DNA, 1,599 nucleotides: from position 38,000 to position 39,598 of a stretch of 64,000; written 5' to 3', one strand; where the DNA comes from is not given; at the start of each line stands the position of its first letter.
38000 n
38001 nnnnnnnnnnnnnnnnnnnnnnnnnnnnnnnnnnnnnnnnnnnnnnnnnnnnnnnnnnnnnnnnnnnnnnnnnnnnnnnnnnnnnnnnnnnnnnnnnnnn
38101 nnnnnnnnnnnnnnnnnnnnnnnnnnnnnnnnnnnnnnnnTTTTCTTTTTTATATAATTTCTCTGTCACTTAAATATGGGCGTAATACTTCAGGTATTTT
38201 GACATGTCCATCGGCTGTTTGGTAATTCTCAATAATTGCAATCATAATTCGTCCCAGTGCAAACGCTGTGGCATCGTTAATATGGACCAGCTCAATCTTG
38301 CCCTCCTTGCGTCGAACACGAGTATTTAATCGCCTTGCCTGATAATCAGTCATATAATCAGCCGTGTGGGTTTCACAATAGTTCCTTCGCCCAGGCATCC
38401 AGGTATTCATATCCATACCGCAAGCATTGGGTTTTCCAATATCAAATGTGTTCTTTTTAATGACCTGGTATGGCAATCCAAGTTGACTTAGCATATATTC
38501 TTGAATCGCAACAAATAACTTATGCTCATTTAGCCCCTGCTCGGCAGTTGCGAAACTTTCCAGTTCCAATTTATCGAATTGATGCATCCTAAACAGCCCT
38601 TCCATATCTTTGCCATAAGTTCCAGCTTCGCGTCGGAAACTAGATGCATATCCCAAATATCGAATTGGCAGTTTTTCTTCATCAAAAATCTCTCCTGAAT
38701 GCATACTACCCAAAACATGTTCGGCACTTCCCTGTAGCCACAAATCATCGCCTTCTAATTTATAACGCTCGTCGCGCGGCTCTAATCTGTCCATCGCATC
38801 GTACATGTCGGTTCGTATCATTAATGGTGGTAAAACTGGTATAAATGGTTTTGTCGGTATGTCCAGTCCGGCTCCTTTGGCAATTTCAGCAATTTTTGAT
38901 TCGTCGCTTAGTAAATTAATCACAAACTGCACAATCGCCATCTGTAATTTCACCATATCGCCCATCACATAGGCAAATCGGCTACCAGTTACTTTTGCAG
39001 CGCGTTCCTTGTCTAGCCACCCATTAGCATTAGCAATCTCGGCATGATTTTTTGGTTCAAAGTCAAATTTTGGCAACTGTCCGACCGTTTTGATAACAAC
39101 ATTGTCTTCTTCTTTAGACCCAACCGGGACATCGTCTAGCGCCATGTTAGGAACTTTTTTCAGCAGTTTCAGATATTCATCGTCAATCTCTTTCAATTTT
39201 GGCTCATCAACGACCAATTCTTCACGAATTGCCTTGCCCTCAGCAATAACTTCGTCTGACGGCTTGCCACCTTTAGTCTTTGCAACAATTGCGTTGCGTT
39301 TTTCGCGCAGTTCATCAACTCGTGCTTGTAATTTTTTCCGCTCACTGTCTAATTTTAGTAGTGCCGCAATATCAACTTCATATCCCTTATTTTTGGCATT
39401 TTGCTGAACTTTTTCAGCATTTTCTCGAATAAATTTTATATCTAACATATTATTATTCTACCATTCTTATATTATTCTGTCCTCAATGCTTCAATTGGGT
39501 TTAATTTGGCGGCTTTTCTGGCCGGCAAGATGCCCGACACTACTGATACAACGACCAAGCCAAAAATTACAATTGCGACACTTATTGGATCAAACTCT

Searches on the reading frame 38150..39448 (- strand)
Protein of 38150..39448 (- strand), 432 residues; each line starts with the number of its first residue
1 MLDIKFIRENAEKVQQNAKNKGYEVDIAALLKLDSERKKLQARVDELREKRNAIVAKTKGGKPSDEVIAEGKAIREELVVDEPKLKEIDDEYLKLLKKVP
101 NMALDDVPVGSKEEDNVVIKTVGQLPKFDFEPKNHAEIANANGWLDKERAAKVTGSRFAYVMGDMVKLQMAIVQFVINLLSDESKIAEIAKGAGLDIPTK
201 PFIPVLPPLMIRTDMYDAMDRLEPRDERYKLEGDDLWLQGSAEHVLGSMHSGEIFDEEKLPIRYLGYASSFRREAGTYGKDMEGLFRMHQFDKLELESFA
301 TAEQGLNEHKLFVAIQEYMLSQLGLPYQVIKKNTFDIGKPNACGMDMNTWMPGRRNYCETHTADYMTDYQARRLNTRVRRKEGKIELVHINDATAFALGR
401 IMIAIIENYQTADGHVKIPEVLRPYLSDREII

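Call 12: find_related_loci(query=window:38150-39448:-, collection=genome_contigs, flank=10000)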
Query window:38150-39448:- (432 aa) in genome_contigs; peptide patterns used: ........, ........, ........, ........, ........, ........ (x = any residue, [..] = any of these).
599 stretches matched a pattern (row limit reached: there are more); 558 encode a relative of the query (tblastn E <= 1e-3); the best 80 are kept; 80 distinct loci.
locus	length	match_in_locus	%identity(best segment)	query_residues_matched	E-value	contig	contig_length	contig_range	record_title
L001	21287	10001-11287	88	1-429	0e+0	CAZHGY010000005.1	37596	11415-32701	MAG TPA_asm: uncultured Candidatus Saccharimonas sp. isolate SRP192927_co4_146 genome assembly, contig: NODE_1585_length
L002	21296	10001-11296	74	1-432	0e+0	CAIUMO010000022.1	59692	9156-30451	uncultured bacterium isolate Ki1-2-7m_bin-647 genome assembly, contig: bin-647:22/29, whole genome shotgun sequence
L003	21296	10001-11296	73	1-432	0e+0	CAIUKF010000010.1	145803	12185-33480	uncultured bacterium isolate MJ110802A_bin-329 genome assembly, contig: bin-329:10/18, whole genome shotgun sequence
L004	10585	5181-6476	73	1-432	0e+0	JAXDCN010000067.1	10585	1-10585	MAG: Candidatus Saccharimonadales bacterium isolate POMEDNA-B45 Raw1_k127_472228, whole genome shotgun sequence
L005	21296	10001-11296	73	1-432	0e+0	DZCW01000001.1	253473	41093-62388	MAG TPA_asm: Candidatus Saccharimonas sp. isolate SulCav_PC08_64_41_18 SulCav_PC08-64_1_length_253473_cov_10.316189, who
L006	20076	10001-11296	74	1-432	0e+0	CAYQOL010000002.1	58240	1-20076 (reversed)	MAG TPA_asm: uncultured Candidatus Saccharimonas sp. isolate SRP192927_co1_980 genome assembly, contig: NODE_661_length_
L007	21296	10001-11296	72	1-432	0e+0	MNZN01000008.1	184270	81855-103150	MAG: Candidatus Saccharibacteria bacterium CG2_30_41_52 cg2_3.0_scaffold_21_c, whole genome shotgun sequence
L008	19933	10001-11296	72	1-432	0e+0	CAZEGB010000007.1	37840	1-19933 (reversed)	MAG TPA_asm: uncultured Candidatus Saccharimonas sp. isolate SRP263991_co6_530 genome assembly, contig: NODE_706_length_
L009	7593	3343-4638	72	1-432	0e+0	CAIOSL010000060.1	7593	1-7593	uncultured bacterium isolate A14_bin-2522 genome assembly, contig: bin-2522:60/97, whole genome shotgun sequence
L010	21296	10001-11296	72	1-432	0e+0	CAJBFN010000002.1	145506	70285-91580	uncultured bacterium isolate Loc080925-8-8m_bin-325 genome assembly, contig: bin-325:02/11, whole genome shotgun sequenc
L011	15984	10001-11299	73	1-432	0e+0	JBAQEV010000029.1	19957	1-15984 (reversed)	MAG: Candidatus Saccharimonadales bacterium isolate MFD12003_ilm_asm_bin72 k127_116678, whole genome shotgun sequence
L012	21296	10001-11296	71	1-432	0e+0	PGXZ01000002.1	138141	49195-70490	MAG: Candidatus Saccharibacteria bacterium HGW-Saccharibacteria-1 bjp_ig2103_scaffold_173, whole genome shotgun sequence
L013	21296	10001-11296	72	1-432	0e+0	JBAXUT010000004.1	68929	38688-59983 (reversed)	MAG: Candidatus Saccharibacteria bacterium isolate ELA668 MAG668_4, whole genome shotgun sequence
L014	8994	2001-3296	70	1-432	0e+0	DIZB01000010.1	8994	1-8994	MAG TPA_asm: Candidatus Saccharibacteria bacterium UBA6039 UBA6039_contig_2925, whole genome shotgun sequence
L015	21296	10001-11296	69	1-432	0e+0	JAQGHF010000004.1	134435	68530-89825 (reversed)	MAG: Candidatus Saccharibacteria bacterium isolate RYN_426 scaffold_1080368, whole genome shotgun sequence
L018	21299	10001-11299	68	1-432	0e+0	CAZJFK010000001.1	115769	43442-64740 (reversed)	MAG TPA_asm: uncultured Candidatus Saccharibacteria bacterium isolate SRP344714_co1_354 genome assembly, contig: NODE_38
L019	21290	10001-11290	69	1-430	0e+0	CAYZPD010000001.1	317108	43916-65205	MAG TPA_asm: uncultured Candidatus Saccharibacteria bacterium isolate SRP292972_co3_105 genome assembly, contig: NODE_41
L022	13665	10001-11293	69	1-432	0e+0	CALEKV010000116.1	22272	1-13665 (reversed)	MAG TPA_asm: uncultured Candidatus Saccharibacteria bacterium isolate SRR3330208_bin.157_CONCOCT_v1.1_MAG genome assembl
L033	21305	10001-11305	68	1-432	0e+0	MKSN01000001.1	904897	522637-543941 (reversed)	MAG: Candidatus Saccharibacteria bacterium 49-20 SCNpilot_bf_inoc_scaffold_22, whole genome shotgun sequence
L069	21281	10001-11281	64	1-427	0e+0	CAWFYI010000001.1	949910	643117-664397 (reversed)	MAG: uncultured Candidatus Saccharibacteria bacterium isolate MFD05442.bin.1.25 genome assembly, contig: contig_18630, w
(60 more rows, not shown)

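Call 72: search_protein_families(library=pfam, max_evalue=0.01, proteins=[L012:14616-15530:+, L012:15791-16306:+])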
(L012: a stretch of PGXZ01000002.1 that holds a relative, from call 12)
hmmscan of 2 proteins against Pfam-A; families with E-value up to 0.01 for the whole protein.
L012:14616-15530:+ (304 aa): 0 families

L012:15791-16306:+ (171 aa): 0 families

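Call 92: search_protein_families(library=pfam, max_evalue=0.001, proteins=[L022:11317-12450:+, L004:6945-7430:+, L004:6566-6982:+, L004:7594-9114:+, L005:11948-12919:-, L018:11317-11811:+, L019:11299-11901:+, L033:11312-11983:+, L033:11998-12624:+, L069:11296-12132:-])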
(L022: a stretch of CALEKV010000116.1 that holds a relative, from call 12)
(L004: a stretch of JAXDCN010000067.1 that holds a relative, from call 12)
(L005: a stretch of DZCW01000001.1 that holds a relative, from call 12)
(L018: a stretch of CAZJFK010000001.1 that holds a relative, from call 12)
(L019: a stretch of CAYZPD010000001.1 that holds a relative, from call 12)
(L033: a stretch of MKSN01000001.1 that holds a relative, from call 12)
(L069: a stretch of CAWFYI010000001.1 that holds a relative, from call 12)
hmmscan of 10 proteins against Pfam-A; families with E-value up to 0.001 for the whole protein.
L022:11317-12450:+ (377 aa): 1 family
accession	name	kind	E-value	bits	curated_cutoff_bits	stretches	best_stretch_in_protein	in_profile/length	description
PF01180.27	DHO_dh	-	6.2e-51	173.8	27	1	61-360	1-291/291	Dihydroorotate dehydrogenase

L004:6945-7430:+ (161 aa): 0 families

L004:6566-6982:+ (138 aa): 0 families

L004:7594-9114:+ (506 aa): 0 families

L005:11948-12919:- (323 aa): 7 families
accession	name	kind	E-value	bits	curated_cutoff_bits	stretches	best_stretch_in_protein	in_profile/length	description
PF00665.32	rve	-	5.3e-12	46.3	32.6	1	164-260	3-102/102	Integrase core domain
PF13683.12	rve_3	-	2.4e-11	43.6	26.5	1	249-316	2-67/67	Integrase core domain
PF13384.12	HTH_23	-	3.7e-10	39.7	24.6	1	12-50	6-43/50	Homeodomain-like domain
PF13551.12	HTH_29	-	1.4e-06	28.7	28.1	1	19-67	6-54/64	Winged helix-turn helix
PF13518.12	HTH_28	-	8.8e-05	23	25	1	13-50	2-38/52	Helix-turn-helix domain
PF13613.12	HTH_Tnp_4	-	0.00062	19.7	27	0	21-49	16-44/53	Helix-turn-helix of DDE superfamily endonuclease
PF13022.12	HTH_Tnp_1_2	-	0.00094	19.7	27.9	0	9-56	8-58/122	Helix-turn-helix of insertion element transposase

L018:11317-11811:+ (164 aa): 10 families
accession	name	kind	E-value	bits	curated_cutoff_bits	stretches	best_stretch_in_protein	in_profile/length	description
PF13671.12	AAA_33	-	7.1e-11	43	27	1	4-121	1-123/143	AAA domain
PF13238.12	AAA_18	-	3.3e-06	28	29.4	1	5-48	1-42/128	AAA domain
PF13207.12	AAA_17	-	9.5e-06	26.4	27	1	9-112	2-118/136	AAA domain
PF06414.18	Zeta_toxin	-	4.4e-05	23.4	22.3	1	3-46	17-62/199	Zeta toxin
PF13401.12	AAA_22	-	0.00014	22.6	27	1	2-57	5-51/130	AAA domain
PF08433.16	KTI12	-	0.00059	19.9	22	0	4-40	3-37/271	Chromatin associated protein KTI12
PF01583.26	APS_kinase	-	0.00068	20.1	21.1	1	4-74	4-80/152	Adenylylsulphate kinase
PF01712.25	dNK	-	0.00075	19.8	27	0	5-31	1-27/203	Deoxynucleoside kinase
PF07728.20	AAA_5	-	0.00086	19.8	22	0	5-45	2-45/139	AAA domain (dynein-related subfamily)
PF20720.3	nSTAND3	-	0.00091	19.4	27.2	0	2-25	17-40/155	Novel STAND NTPase 3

L019:11299-11901:+ (200 aa): 0 families

L033:11312-11983:+ (223 aa): 1 family
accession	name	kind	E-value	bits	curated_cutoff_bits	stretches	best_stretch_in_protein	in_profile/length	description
PF02578.20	Cu-oxidase_4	-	1.4e-24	87.3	22.9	1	18-160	20-158/238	Multi-copper polyphenol oxidoreductase laccase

L033:11998-12624:+ (208 aa): 1 family
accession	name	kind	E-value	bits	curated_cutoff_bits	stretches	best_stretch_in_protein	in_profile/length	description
PF07963.17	N_methyl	-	1.6e-05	24.7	21.2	1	13-35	4-26/27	Prokaryotic N-terminal methylation motif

L069:11296-12132:- (278 aa): 0 families

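Call 110: search_protein_families(library=padloc, max_evalue=0.01, proteins=[L012:14616-15530:+, L012:15791-16306:+])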
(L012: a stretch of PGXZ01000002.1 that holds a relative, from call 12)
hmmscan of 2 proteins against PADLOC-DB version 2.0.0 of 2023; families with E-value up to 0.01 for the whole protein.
L012:14616-15530:+ (304 aa): 0 families

L012:15791-16306:+ (171 aa): 0 families

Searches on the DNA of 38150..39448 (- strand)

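Call 26: search_rna_families(source=L012, start=11000, end=17000, threshold=evalue, max_evalue=1)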
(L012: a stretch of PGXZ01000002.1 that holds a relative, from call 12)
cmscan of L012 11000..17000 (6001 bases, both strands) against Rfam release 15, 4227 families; matches with E-value up to 1: 0.
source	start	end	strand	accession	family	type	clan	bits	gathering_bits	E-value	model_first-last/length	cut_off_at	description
